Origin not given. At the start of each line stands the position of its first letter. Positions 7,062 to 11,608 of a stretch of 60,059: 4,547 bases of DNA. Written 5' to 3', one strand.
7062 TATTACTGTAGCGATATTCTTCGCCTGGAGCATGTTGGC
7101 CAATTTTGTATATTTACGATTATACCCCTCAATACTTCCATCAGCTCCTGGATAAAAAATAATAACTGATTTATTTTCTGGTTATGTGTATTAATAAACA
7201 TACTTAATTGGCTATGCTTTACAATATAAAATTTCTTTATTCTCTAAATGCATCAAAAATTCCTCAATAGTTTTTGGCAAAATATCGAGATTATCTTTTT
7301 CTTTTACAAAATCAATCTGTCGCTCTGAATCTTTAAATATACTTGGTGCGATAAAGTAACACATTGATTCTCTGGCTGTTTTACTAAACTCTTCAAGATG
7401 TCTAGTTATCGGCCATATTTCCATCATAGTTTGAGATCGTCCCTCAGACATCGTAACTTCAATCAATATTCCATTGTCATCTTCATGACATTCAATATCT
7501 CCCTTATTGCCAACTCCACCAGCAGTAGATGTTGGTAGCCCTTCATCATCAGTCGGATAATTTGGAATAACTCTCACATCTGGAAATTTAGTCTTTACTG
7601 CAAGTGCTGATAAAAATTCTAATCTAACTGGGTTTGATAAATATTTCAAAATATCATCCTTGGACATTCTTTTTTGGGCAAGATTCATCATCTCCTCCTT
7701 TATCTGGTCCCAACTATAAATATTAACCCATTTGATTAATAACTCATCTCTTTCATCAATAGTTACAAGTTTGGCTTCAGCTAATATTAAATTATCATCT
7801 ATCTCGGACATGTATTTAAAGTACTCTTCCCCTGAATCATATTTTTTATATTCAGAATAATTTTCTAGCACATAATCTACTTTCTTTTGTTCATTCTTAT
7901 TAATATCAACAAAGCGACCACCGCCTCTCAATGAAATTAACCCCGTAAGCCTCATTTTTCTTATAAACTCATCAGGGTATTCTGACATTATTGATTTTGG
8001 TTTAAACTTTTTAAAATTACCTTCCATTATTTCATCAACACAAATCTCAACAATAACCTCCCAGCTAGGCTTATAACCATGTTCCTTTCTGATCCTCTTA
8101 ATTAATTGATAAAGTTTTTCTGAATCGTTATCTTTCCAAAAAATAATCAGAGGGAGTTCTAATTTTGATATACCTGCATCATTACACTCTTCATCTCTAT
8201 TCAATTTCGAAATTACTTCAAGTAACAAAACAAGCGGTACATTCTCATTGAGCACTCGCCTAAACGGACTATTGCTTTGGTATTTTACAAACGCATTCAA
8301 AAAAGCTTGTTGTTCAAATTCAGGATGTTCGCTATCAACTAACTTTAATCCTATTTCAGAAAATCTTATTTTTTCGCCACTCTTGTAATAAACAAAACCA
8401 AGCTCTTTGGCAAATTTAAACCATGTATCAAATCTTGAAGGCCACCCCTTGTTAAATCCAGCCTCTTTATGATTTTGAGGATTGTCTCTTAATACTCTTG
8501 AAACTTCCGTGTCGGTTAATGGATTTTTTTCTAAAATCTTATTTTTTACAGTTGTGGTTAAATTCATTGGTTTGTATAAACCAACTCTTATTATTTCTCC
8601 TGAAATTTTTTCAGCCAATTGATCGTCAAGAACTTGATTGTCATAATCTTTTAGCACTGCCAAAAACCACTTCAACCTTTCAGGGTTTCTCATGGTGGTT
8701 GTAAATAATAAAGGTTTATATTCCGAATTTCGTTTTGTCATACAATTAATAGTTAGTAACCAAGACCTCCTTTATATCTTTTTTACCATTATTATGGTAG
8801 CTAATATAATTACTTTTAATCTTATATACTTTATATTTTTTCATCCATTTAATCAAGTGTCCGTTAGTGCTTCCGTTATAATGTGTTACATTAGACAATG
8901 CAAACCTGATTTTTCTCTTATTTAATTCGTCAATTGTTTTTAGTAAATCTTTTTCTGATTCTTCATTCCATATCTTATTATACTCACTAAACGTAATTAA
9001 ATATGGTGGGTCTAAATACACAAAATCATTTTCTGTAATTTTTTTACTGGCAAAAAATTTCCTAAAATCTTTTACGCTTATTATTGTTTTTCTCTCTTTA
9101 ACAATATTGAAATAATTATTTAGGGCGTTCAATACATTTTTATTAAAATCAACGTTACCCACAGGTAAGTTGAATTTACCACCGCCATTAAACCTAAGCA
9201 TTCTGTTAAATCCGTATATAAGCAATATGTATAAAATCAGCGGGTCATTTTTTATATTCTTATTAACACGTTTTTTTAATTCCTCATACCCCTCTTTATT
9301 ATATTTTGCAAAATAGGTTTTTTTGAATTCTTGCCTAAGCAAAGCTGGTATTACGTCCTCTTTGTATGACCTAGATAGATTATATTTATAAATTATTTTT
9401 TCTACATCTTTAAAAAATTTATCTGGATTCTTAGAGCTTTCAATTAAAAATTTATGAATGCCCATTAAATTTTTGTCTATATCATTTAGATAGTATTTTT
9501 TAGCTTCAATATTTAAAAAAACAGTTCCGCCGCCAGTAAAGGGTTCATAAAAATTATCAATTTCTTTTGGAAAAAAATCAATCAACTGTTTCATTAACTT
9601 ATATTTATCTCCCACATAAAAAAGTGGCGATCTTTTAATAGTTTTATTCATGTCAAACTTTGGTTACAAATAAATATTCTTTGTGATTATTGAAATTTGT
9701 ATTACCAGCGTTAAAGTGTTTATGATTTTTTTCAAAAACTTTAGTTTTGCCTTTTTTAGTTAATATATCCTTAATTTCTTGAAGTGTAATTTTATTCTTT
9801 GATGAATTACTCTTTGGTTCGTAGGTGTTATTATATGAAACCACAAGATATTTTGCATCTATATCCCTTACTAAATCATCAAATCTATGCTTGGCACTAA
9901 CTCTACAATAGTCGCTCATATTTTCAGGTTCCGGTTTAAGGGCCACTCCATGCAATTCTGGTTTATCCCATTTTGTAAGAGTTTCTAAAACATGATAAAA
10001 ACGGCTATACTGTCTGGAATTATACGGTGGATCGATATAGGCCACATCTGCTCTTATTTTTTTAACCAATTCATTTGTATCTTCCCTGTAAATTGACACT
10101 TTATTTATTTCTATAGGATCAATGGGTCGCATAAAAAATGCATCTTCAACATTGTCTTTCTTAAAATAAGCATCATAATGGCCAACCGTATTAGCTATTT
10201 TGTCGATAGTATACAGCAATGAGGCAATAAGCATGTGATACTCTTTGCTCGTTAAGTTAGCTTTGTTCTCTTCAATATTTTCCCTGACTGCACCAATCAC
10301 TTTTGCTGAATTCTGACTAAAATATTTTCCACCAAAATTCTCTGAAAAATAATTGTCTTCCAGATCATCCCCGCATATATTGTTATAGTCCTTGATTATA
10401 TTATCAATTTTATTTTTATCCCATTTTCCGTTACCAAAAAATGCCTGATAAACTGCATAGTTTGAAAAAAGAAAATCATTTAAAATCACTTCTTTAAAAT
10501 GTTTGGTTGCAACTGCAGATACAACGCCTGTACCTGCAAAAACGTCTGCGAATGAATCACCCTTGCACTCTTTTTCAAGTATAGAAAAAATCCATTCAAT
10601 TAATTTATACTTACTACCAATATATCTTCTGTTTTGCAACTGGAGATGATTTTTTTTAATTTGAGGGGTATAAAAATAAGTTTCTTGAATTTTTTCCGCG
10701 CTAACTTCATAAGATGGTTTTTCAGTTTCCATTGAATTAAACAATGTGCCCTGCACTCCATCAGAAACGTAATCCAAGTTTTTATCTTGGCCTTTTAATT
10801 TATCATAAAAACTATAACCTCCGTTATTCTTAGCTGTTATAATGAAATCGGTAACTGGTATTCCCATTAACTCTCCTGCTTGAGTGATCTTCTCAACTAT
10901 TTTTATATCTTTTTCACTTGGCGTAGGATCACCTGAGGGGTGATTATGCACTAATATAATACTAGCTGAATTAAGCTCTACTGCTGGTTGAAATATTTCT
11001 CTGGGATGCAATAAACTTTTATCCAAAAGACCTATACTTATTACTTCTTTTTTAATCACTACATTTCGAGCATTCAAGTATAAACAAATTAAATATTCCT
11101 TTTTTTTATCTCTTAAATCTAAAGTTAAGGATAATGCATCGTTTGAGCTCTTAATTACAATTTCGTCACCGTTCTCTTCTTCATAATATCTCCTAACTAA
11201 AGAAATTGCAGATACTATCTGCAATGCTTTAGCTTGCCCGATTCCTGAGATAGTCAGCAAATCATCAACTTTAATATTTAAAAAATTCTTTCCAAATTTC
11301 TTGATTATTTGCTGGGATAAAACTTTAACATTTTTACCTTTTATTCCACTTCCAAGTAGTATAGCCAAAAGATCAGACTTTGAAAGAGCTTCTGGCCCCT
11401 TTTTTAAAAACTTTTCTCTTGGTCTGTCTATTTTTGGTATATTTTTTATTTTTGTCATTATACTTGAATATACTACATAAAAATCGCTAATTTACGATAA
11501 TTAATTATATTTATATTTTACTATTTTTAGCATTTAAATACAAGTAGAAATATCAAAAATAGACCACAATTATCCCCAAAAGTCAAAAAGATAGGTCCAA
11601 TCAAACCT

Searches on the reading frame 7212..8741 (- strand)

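Call 5: search_protein_families(library=pfam, proteins=[window:7212-8741:-], max_evalue=0.01)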
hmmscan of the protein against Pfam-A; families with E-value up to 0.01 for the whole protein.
window:7212-8741:- (509 aa): 1 family
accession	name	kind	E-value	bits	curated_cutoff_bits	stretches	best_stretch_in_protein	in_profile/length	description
PF09491.16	RE_AlwI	-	1.6e-45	156.3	23.1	2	113-322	2-210/441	AlwI restriction endonuclease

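Call 22: search_protein_families(library=padloc, proteins=[window:7212-8741:-], max_evalue=0.01)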
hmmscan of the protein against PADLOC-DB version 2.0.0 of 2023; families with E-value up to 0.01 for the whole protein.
window:7212-8741:- (509 aa): 4 families
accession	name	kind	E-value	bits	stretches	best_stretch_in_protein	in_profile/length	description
PDLC03507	REase_II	-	4.1e-135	449.5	1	2-502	2-530/542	Type II restriction enzyme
PDLC03393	REase_II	-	1.8e-33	113.7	2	14-322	8-335/624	Type II nicking endonuclease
PDLC03394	REase_II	-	8.2e-10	35.7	1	394-500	437-547/684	Type II nicking endonuclease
PDLC03463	REase_II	-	0.0087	12.7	0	395-454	406-463/570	Type II restriction enzyme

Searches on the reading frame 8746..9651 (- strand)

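Call 22: search_protein_families(library=padloc, proteins=[window:8746-9651:-], max_evalue=0.01)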
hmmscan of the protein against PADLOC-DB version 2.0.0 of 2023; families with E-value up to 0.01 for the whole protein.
window:8746-9651:- (301 aa): 19 families
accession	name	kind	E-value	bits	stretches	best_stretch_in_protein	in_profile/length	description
PDLC03383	MTase_II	-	5.6e-103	342.6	1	3-301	16-313/318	Type II methyltransferase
PDLC03287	MTase_II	-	1.6e-56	190.4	1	5-301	362-641/646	Type II methyltransferase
PDLC03722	oMTase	-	5.7e-44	148.9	2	112-300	77-259/259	orphan methyltransferase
PDLC03294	MTase_II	-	2e-38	130.6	1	7-301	5-271/272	Type II methyltransferase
PDLC03292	MTase_II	-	1.5e-37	127.2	1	7-301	418-715/722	Type II methyltransferase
PDLC03735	oMTase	-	6.6e-29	99.2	1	6-301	7-282/284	orphan methyltransferase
PDLC03729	oMTase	-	4.4e-23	80.1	1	6-297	4-265/275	orphan methyltransferase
PDLC03266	MTase_II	-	3.2e-19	67.5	1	1-259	9-245/285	Type II methyltransferase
PDLC03264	MTase_II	-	3.4e-19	67.2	1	2-299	7-281/306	Type II methyltransferase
PDLC03349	MTase_II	-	1.3e-18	65.2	2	104-294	155-351/374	Type II methyltransferase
PDLC03247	MTase_II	-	1.3e-15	55.4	2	7-96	3-93/282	Type II methyltransferase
PDLC03261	MTase_II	-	7.7e-12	42.3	1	7-291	25-278/643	Type II methyltransferase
PDLC04018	PD-Lambda-5_B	-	1.7e-11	42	2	6-88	4-90/291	-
PDLC03244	MTase_II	-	1.7e-08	31.9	1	10-72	31-93/295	Type II methyltransferase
PDLC03717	oMTase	-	5.1e-08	30.6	1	7-222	3-189/285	orphan methyltransferase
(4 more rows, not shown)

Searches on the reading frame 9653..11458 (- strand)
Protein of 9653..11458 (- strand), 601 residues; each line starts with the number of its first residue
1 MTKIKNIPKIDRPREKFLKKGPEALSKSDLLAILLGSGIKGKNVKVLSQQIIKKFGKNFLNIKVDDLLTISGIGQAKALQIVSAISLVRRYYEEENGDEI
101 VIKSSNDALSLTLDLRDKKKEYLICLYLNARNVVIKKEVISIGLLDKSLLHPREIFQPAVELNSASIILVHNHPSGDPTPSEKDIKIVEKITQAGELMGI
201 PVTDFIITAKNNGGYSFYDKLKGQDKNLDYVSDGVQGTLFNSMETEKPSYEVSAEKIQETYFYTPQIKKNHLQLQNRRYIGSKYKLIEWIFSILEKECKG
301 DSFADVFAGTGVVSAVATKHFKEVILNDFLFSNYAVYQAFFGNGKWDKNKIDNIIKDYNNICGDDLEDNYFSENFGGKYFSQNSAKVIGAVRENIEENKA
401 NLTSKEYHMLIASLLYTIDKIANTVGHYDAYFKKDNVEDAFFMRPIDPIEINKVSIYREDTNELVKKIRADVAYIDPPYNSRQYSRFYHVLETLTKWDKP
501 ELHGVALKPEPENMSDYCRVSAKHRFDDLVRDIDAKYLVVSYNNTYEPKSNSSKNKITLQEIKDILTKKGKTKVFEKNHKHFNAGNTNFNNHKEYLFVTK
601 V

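Call 22: search_protein_families(library=padloc, proteins=[window:9653-11458:-], max_evalue=0.01)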
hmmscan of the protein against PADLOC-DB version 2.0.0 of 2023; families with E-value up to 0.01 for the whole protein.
window:9653-11458:- (601 aa): 12 families
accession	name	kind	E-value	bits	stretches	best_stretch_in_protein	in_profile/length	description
PDLC03373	MTase_II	-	2.6e-129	429.5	1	270-601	2-337/339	Type II methyltransferase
PDLC03292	MTase_II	-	3.7e-80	268.1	1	267-601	71-407/722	Type II methyltransferase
PDLC03372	MTase_II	-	9.8e-78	259.5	1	354-601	12-257/259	Type II methyltransferase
PDLC03257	MTase_II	-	4.8e-60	201.6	1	269-600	5-340/343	Type II methyltransferase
PDLC03287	MTase_II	-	8.4e-48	161.6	1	278-587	2-320/646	Type II methyltransferase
PDLC03298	MTase_II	-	4.2e-38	129.4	1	278-584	3-307/362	Type II methyltransferase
PDLC03720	oMTase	-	3.9e-36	123.3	1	278-598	5-321/326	orphan methyltransferase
PDLC03345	MTase_II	-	5.8e-27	92.2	2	379-586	148-377/581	Type II methyltransferase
PDLC03342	MTase_II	-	1e-20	72.2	1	274-586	22-357/383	Type II methyltransferase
PDLC03385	MTase_II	-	4.2e-16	57.2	2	278-398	10-123/336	Type II methyltransferase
PDLC04134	mad2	-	9.6e-06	22.7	1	278-343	271-335/492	mads_2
PDLC00890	JAB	-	0.0069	13.9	0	171-198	95-122/157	JAB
